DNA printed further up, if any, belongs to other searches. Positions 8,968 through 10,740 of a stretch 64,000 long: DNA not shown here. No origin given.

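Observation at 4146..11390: groES co-operonic with a membrane/cell-wall-hydrolase module, a candidate second half of the T4SS-like or pilus-like apparatus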

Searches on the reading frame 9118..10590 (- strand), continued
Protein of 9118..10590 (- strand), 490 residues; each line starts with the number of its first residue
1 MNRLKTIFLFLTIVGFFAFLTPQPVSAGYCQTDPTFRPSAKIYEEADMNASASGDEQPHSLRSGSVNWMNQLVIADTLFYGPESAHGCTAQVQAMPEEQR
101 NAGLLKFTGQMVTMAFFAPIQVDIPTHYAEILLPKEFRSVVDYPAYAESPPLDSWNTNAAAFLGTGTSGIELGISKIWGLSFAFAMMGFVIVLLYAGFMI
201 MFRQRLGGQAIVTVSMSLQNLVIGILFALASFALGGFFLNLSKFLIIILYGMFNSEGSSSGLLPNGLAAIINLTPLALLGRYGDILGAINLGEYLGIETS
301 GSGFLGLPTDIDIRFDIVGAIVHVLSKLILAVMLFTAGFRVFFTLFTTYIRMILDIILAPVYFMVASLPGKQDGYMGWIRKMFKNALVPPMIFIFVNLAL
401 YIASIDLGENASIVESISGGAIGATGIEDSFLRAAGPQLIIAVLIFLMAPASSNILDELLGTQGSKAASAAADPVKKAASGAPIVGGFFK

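Call 45: find_related_loci(query=A3, collection=genome_contigs, flank=10000)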
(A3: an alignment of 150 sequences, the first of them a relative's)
Query A3 (490 aa) in genome_contigs; peptide patterns used: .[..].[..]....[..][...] (x = any residue, [..] = any of these).
506 stretches matched a pattern; 485 encode a relative of the query (tblastn E <= 1e-3); the best 80 are kept; 80 distinct loci.
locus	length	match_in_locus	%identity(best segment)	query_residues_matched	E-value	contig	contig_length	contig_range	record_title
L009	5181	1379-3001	31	4-490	6e-57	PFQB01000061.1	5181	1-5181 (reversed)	MAG: Candidatus Dojkabacteria bacterium CG_4_10_14_0_2_um_filter_Dojkabacteria_WS6_41_15 isolate CG_4_10_14_0_2_um_filte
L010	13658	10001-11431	32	22-485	2e-54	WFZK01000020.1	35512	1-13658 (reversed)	MAG: Candidatus Dojkabacteria bacterium isolate S143_136 k151_276638, whole genome shotgun sequence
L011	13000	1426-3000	28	1-490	3e-47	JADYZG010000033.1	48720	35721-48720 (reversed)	MAG: bacterium isolate SJ560 c_000001962304, whole genome shotgun sequence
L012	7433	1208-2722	30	23-489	5e-45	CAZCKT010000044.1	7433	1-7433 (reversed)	MAG TPA_asm: uncultured Candidatus Saccharibacteria bacterium isolate SRP298887_co1_119 genome assembly, contig: NODE_11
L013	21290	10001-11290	29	30-489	3e-42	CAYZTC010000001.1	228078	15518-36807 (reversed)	MAG TPA_asm: uncultured Candidatus Saccharibacteria bacterium isolate SRP068000_co1_121 genome assembly, contig: NODE_21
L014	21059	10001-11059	29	139-489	1e-34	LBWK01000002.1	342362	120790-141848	MAG: candidate division WS6 bacterium GW2011_GWF2_39_15 UT34_C0002, whole genome shotgun sequence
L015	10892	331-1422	28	88-490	2e-34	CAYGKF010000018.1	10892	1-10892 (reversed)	MAG TPA_asm: uncultured Candidatus Saccharibacteria bacterium isolate ERP113451_co4_183 genome assembly, contig: NODE_39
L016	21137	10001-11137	29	80-487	5e-34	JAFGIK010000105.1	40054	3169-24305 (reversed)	MAG: Candidatus Dojkabacteria bacterium isolate Zod_Metabat.200 k87_14435343, whole genome shotgun sequence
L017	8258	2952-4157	24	42-487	1e-33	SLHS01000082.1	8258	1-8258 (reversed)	MAG: Patescibacteria group bacterium isolate CSSed165cm_164 CSSed16-5cm-36924, whole genome shotgun sequence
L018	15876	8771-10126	27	1-490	3e-33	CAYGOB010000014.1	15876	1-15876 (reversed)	MAG TPA_asm: uncultured Candidatus Saccharibacteria bacterium isolate ERP113451_co4_79 genome assembly, contig: NODE_211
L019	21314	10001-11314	28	43-489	8e-36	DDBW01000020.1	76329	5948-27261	MAG TPA_asm: Candidatus Dojkabacteria bacterium UBA2022 UBA2022_contig_2059, whole genome shotgun sequence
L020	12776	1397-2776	28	3-489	9e-33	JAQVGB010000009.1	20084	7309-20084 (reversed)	MAG: Candidatus Dojkabacteria bacterium isolate STE_172 NODE_5915_length_20084_cov_3.630556_Sandtown_E, whole genome sho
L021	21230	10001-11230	26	55-490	2e-31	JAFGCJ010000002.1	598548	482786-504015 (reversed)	MAG: Candidatus Dojkabacteria bacterium isolate Zod_Metabat.1102 k87_2421817, whole genome shotgun sequence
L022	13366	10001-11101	26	88-490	5e-31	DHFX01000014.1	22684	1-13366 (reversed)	MAG TPA_asm: Candidatus Dojkabacteria bacterium UBA4813 UBA4813_contig_16508, whole genome shotgun sequence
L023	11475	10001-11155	25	95-490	1e-30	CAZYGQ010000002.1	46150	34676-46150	MAG TPA_asm: uncultured Candidatus Saccharibacteria bacterium isolate binchicken_co39_443 genome assembly, contig: NODE_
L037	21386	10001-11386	26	4-490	7e-28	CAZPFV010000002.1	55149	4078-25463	MAG TPA_asm: uncultured Candidatus Saccharibacteria bacterium isolate binchicken_co45_679 genome assembly, contig: NODE_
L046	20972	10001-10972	30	173-490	4e-26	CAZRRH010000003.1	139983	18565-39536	MAG TPA_asm: uncultured Candidatus Saccharibacteria bacterium isolate binchicken_co115_314 genome assembly, contig: NODE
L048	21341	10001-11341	26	30-490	1e-25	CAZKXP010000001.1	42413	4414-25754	MAG TPA_asm: uncultured Candidatus Saccharibacteria bacterium isolate binchicken_co117_335 genome assembly, contig: NODE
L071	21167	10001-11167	24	172-490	3e-23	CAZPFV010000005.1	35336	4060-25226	MAG TPA_asm: uncultured Candidatus Saccharibacteria bacterium isolate binchicken_co45_679 genome assembly, contig: NODE_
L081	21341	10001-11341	25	121-489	3e-22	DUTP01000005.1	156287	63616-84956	MAG TPA_asm: Candidatus Dojkabacteria bacterium isolate AS05jafATM_89 62615_AS05, whole genome shotgun sequence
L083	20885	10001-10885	27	171-490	5e-22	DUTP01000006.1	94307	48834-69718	MAG TPA_asm: Candidatus Dojkabacteria bacterium isolate AS05jafATM_89 76008_AS05, whole genome shotgun sequence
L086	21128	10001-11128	24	5-412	9e-22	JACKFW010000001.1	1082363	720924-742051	MAG: Pseudomonadales bacterium isolate HK-STAS-PATE-15 HK-STAS-PATE-15_1, whole genome shotgun sequence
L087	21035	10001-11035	28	139-473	1e-21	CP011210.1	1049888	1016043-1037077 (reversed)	MAG: Candidatus Beckwithbacteria bacterium GW2011_GWC1_49_16 chromosome, complete genome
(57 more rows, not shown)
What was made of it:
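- Identity to the window protein goes down to 22% (call 45).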

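Call 47: predict_structure(alignment_id=A3)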
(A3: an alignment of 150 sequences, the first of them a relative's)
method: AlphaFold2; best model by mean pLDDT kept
length: 490 residues; sequences in the alignment: 150
mean_pLDDT: 80.0   pTM: 0.80
mean pLDDT of the five models: 80.0, 77.1, 75.5, 75.4, 75.2
residues with pLDDT >= 90: 201; 70-90: 174; 50-70: 63; < 50: 52
segments of 3 or more residues with pLDDT < 50: 25-27, 147-149, 168-170, 280-314
pLDDT, mean of each block of 10 residues (from residue 1): 75 69 50 74 88 92 93 91 87 90 88 87 86 84 52 51 52 87 98 95 93 94 97 95 93 78 56 53 40 40 40 60 83 91 94 96 96 95 97 93 81 80 79 82 93 95 83 83 71
secondary structure, 60 per line:
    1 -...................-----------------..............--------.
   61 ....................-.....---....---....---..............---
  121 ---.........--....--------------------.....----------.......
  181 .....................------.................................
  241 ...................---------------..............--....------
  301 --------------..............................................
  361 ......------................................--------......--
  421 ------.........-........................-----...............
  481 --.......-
elements in order: H2-20 H38-51 H60-80 H82-86 H90-93 H97-100 H104-117 H124-132 H135-138 H159-163 H174-201 H208-259 H275-288 H291-294 H315-366 H373-404 H413-418 H427-435 H437-460 H466-480 H483-489
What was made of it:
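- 9118..10590 (-): 490-aa polytopic membrane protein: signal/TM, ~150-aa extracytoplasmic helical domain, VirB2-like TM hairpin (about 167-241), VirB6-like helix bundle (about 315-460). Probable divergent VirB6 equivalent. AF2 model: pLDDT 80, pTM 0.80 (call 47).
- AF2 model with a 150-sequence MSA: pLDDT 80, pTM 0.80 (call 47).
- Tried and rejected: It was replaced by a 150-sequence MSA model (call 47).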

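Call 50: fold_search(model_id=the predicted structure, library=pdb)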
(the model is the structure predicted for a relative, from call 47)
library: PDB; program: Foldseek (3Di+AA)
matches with E <= 10: 236; with E <= 0.001: 0
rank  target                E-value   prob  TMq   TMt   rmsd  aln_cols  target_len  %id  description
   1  8thi_B                2.2e-01  0.14  0.12  0.10  32.2       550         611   12  Cryo-EM structure of the Tripartite ATP-independent Periplasmic (TRAP) transporter SiaQM from Haemophilus influenzae ( (released 2023-11-22)
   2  7o3v_J                2.4e-01  0.94  0.25  0.40   9.9       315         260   12  Stalk complex structure (TrwJ/VirB5-TrwI/VirB6) from the fully-assembled R388 type IV secretion system determined by c (released 2022-06-22)
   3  8rtd_L                2.5e-01  0.97  0.29  0.43   8.1       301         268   15  Stalk-Arches-IMC structure from the fully-assembled R388 type IV secretion system determined by cryo-EM. (released 2024-06-19)
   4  7o3v_F                3.5e-01  0.93  0.26  0.42   9.9       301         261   12  Stalk complex structure (TrwJ/VirB5-TrwI/VirB6) from the fully-assembled R388 type IV secretion system determined by c (released 2022-06-22)
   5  8rt9_F                4.1e-01  0.92  0.29  0.44   8.2       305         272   15  Stalk complex full-length structure (TrwJ/VirB5-TrwI/VirB6) from the fully-assembled R388 type IV secretion system det (released 2024-06-19)
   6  4g71_A                4.8e-01  0.08  0.10  0.09  31.2       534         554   14  Structure of Recombinant Cytochrome ba3 Oxidase mutant V236N from Thermus thermophilus (released 2013-07-24)
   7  7udm_A                5.4e-01  0.38  0.16  0.24  26.6       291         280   10  Crystal structure of designed helical repeat protein RPB_PLP1_R6 in alternative conformation 1 (with peptide) (released 2023-03-22)
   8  7o3v_G                5.6e-01  0.75  0.25  0.39  10.7       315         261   12  Stalk complex structure (TrwJ/VirB5-TrwI/VirB6) from the fully-assembled R388 type IV secretion system determined by c (released 2022-06-22)
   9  4wid_B                6.3e-01  0.10  0.11  0.14  35.3       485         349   10  Crystal structure of the immediate-early 1 protein (IE1) at 2.31 angstrom (tetragonal form after crystal dehydration) (released 2014-10-29)
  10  7udn_B                6.8e-01  0.44  0.17  0.27  26.9       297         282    9  Crystal structure of designed helical repeat protein RPB_PLP1_R6 in alternative conformation 2 (released 2023-03-22)
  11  7udm_B                7.3e-01  0.23  0.14  0.21  27.4       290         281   10  Crystal structure of designed helical repeat protein RPB_PLP1_R6 in alternative conformation 1 (with peptide) (released 2023-03-22)
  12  4gp4_A                9.0e-01  0.06  0.10  0.09  30.4       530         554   12  Structure of Recombinant Cytochrome ba3 Oxidase mutant Y133F from Thermus thermophilus (released 2013-01-16)
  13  1xme_A                9.3e-01  0.06  0.10  0.09  31.0       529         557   13  Structure of Recombinant Cytochrome ba3 Oxidase from Thermus thermophilus (released 2005-03-22)
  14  7p5j_A                1.0e+00  0.11  0.12  0.14  21.7       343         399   11  Cryo-EM structure of human TTYH1 in GDN (released 2021-08-11)
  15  9itj_T                1.1e+00  0.13  0.11  0.20  25.9       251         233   18  Chloroflexus aurantiacus ATP synthase, state 1 (released 2025-03-19)
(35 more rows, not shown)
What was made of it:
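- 9118..10590 (-): Foldseek PDB: the high-probability hits are TrwI/VirB6 chains (0.63-0.97, best 8rtd_L TMt 0.43), but E ~0.25 or worse (call 50).
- On VirB6/TrbL: Foldseek: TrwI chains have the highest probabilities (0.63-0.97) but E 0.24-1.8 and TMt 0.39-0.48 (call 50).
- In Foldseek against 350,542 PDB chains, the hits with the highest probabilities are TrwI/VirB6 chains of R388: 8rtd_L 0.97, 7o3v_J 0.94, 7o3v_F 0.93, 8rt9_F 0.92, plus 7o3v_G 0.75 and 7o3v_H 0.63 (call 50).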

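Call 59: search_solved_structures(query=A3, max_evalue=10, show_alignments=3)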
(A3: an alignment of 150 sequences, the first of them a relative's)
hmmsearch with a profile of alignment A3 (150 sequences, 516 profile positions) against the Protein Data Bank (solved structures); distinct sequences matched with E-value up to 10: 0.

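Call 60: search_protein_families(library=pfam, proteins=[P0138, P0147, P0150, P0160, P0152, P0144, P0130, P0094, P0082, P0084], max_evalue=0.1)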
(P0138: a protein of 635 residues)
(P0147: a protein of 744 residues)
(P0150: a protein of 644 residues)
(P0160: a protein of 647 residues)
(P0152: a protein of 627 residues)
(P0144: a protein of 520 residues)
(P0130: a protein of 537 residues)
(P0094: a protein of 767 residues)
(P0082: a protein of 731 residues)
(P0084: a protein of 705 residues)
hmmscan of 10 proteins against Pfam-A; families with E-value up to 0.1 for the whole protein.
P0138 (635 aa): 1 family
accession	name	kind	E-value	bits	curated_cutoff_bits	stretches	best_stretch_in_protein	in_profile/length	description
PF04610.19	TrbL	-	0.00054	20.2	25.9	1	392-548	33-176/215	TrbL/VirB6 plasmid conjugal transfer protein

P0147 (744 aa): 0 families

P0150 (644 aa): 0 families

P0160 (647 aa): 0 families

P0152 (627 aa): 1 family
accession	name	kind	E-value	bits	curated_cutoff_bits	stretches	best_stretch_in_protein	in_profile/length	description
PF04956.18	TrbC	-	0.0072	16.9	27.9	1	213-263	25-74/98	TrbC/VIRB2 pilin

P0144 (520 aa): 0 families

P0130 (537 aa): 0 families

P0094 (767 aa): 2 families
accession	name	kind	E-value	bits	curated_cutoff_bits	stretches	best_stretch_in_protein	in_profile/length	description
PF01079.26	Hint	-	0.0075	16.3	29.7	1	622-692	13-84/213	Hint module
PF13403.11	Hint_2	-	0.0086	16.9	28.4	1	621-655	1-35/147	Hint domain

P0082 (731 aa): 1 family
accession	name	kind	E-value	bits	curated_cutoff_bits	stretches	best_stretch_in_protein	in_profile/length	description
PF01079.26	Hint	-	0.053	13.6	29.7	1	581-651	12-84/213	Hint module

P0084 (705 aa): 0 families
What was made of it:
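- Pfam TrbL hits the same region in relative P0138 (5e-4, call 60).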

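Call 68: search_protein_families(library=pfam, proteins=[L048:3532-6546:+, L048:6569-6904:+, L048:6944-8506:+, L048:8554-9834:+, L048:11365-14055:+, L048:14076-15047:+, L048:15071-16243:+, L005:11868-13502:+, L005:13515-16109:+], max_evalue=0.1)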
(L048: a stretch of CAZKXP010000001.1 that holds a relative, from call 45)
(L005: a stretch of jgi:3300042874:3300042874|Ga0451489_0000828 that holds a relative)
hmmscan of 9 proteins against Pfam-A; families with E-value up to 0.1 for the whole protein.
L048:3532-6546:+ (1004 aa): 2 families
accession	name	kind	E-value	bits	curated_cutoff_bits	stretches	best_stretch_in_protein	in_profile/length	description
PF16656.11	Pur_ac_phosph_N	-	2.2e-10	41.4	30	1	43-165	4-87/93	Purple acid Phosphatase, N-terminal domain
PF00041.27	fn3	-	4.7e-06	27.2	25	1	39-67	2-29/84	Fibronectin type III domain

L048:6569-6904:+ (111 aa): 7 families
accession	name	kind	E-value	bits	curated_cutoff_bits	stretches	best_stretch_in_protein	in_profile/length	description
PF14264.12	Glucos_trans_II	-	0.00023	20.8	30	1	7-106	171-270/317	Glucosyl transferase GtrII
PF10392.15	COG5_N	-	0.0085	16.8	31.2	1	32-89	47-104/132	Conserved oligomeric Golgi complex subunit 5, N-terminal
PF06009.19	Laminin_II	-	0.021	15.3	33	1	35-80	2-47/138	Laminin Domain II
PF06103.16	DUF948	-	0.047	14.3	37.2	1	14-77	11-78/89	Bacterial protein of unknown function (DUF948)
PF08510.17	PIG-P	-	0.048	14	39.3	1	9-56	44-86/121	PIG-P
PF03354.21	TerL_ATPase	-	0.049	13.8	23.7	1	14-84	35-103/178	Terminase large subunit, ATPase domain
PF10167.14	BORCS8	-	0.077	13.4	25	1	21-99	27-101/112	BLOC-1-related complex sub-unit 8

L048:6944-8506:+ (520 aa): 5 families
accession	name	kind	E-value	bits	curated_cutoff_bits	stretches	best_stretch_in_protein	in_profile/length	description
PF16656.11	Pur_ac_phosph_N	-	3.3e-19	69.7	30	2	309-383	7-83/93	Purple acid Phosphatase, N-terminal domain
PF00041.27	fn3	-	8.2e-11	42.4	25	2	45-127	2-78/84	Fibronectin type III domain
PF25059.1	FN3_DSCAM-DSCAML_C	-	0.0011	19.7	39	0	96-143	44-89/89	DSCAM/DSCAML C-terminal Fn3-like domain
PF22986.3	Fn3_ELFN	-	0.0024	18.2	27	0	95-119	47-71/85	ELFN1/ELFN2, fibronectin type-III domain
PF16655.11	PhoD_N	-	0.003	18.5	30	0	327-383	25-81/90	PhoD-like phosphatase, N-terminal domain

L048:8554-9834:+ (426 aa): 2 families
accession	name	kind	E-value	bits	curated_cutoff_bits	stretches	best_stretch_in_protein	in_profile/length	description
PF18678.6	AOC_like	-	0.052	13.7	25.9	0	82-144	41-103/123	Allene oxide cyclase barrel like domain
PF07763.18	FEZ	-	0.089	12.9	28.1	0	271-367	25-109/240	FEZ-like protein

L048:11365-14055:+ (896 aa): 3 families
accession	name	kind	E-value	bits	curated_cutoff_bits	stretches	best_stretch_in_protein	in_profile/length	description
PF01551.29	Peptidase_M23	-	3.3e-05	24.4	28.7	1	789-873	23-96/96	Peptidase family M23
PF15937.10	PrlF_antitoxin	-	0.041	14.5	32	0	6-54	44-92/99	prlF antitoxin for toxin YhaV_toxin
PF23984.1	DUF7307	-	0.051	13.9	27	0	559-610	46-98/129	Pam3 gp33-like protein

L048:14076-15047:+ (323 aa): 2 families
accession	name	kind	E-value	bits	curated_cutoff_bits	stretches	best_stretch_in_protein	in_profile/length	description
PF25686.1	Betaherpes_U91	-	0.005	16.8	27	1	4-44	16-59/157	Betaherpesvirus U91 protein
PF07790.16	Pilin_N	-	0.088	14.1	25.2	0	6-49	10-52/78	Archaeal Type IV pilin, N-terminal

L048:15071-16243:+ (390 aa): 3 families
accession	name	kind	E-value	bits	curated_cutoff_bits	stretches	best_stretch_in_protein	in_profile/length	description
PF08239.17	SH3_3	-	5.6e-08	33.3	27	1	338-387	3-53/54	Bacterial SH3 domain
PF16158.11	N_BRCA1_IG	-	0.022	15.7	28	1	226-311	19-100/108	Ig-like domain from next to BRCA1 gene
PF18348.7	SH3_16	-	0.044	14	25.8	1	357-382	18-44/49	Bacterial dipeptidyl-peptidase Sh3 domain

L005:11868-13502:+ (544 aa): 0 families

L005:13515-16109:+ (864 aa): 1 family
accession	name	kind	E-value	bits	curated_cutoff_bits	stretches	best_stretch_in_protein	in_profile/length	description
PF01183.26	Glyco_hydro_25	-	2.8e-37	129.2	27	1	663-852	1-180/180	Glycosyl hydrolases family 25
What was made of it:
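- On T4SS cell-wall hydrolase of monoderms (PrgK/TraG/CwlT, 'VirB1-like'): A relative has GH25 lysozyme instead (call 68).
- Upstream genes in most Dojkabacteria are Fn3 surface proteins (call 68).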

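Call 70: search_protein_families(library=phrogs, proteins=[window:9118-10590:-], max_evalue=0.01)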
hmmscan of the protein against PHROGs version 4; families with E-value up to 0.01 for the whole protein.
window:9118-10590:- (490 aa): 0 families
